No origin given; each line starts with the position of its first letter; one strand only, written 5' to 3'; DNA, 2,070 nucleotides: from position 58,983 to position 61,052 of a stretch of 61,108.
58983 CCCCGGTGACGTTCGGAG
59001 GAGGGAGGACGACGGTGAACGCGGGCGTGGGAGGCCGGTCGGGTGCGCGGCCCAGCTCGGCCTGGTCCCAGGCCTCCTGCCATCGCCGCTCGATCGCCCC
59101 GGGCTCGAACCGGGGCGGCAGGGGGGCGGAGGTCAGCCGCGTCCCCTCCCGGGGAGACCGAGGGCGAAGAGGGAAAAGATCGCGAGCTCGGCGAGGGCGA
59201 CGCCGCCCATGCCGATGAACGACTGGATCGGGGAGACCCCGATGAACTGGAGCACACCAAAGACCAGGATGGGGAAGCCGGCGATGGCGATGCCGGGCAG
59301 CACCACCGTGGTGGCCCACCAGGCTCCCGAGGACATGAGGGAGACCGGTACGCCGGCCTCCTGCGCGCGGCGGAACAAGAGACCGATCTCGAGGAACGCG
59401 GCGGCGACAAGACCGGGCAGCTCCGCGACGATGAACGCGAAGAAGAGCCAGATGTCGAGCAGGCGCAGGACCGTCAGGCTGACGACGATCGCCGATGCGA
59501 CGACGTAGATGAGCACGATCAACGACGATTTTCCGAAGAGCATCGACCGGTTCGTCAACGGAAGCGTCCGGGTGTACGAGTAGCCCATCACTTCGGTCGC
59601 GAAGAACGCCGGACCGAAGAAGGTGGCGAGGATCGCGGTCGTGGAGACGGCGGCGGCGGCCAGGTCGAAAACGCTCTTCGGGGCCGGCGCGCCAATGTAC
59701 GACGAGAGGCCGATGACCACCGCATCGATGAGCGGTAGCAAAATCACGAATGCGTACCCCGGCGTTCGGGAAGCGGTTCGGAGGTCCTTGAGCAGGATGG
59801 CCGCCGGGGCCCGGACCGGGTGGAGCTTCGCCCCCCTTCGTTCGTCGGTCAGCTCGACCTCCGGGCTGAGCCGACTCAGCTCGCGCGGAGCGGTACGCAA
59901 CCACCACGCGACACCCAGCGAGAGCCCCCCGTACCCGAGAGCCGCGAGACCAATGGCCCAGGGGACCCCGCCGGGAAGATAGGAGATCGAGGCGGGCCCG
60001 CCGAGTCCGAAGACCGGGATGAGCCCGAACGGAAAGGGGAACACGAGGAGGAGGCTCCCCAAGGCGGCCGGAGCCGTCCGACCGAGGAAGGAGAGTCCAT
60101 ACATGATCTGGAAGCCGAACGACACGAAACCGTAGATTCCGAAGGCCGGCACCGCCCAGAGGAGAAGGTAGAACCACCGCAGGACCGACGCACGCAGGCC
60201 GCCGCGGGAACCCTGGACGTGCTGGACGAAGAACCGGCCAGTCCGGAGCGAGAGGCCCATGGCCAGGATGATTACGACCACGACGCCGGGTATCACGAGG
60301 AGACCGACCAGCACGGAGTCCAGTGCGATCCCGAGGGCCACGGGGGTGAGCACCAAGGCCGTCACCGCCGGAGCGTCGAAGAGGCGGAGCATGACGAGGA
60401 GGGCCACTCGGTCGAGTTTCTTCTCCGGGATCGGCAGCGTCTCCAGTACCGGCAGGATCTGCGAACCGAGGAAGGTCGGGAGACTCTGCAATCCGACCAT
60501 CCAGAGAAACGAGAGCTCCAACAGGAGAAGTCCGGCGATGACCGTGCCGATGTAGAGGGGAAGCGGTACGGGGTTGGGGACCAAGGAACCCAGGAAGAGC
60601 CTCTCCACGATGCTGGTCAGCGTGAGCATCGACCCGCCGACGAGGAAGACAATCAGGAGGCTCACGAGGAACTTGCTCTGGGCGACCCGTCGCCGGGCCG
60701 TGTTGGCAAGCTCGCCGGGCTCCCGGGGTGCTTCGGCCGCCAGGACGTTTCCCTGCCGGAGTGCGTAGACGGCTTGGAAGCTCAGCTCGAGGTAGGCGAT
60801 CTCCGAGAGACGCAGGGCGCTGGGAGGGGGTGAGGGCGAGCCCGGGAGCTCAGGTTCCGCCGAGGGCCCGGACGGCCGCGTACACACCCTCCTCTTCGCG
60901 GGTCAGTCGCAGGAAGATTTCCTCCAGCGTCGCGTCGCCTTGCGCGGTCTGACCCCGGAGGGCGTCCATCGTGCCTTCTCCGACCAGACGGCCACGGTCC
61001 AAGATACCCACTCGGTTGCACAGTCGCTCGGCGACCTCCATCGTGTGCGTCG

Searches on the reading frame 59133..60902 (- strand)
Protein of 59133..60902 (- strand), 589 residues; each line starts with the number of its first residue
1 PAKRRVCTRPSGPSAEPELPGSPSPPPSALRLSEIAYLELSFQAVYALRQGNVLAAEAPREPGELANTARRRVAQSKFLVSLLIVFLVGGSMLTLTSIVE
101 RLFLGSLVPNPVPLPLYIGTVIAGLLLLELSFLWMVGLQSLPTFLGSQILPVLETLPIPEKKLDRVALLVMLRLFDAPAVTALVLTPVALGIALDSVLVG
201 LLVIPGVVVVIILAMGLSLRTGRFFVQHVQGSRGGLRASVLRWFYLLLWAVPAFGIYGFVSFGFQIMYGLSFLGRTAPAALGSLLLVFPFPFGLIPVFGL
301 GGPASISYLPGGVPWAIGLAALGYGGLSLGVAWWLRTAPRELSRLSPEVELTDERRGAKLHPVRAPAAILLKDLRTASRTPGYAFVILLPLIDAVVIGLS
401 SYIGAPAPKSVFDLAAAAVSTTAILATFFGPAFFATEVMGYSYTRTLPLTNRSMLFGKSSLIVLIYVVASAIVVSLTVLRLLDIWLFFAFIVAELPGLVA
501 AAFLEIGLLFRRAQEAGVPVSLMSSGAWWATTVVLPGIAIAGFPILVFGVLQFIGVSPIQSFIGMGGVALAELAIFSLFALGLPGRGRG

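Call 55: search_protein_families(library=pfam, proteins=[window:59133-60902:-], max_evalue=0.00001)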
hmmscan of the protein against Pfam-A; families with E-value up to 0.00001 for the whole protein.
window:59133-60902:- (589 aa): 1 family
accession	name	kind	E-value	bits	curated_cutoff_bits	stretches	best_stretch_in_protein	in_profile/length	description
PF09847.15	12TM_1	-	6.8e-16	58.9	33.2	1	143-522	54-396/448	Membrane protein of 12 TMs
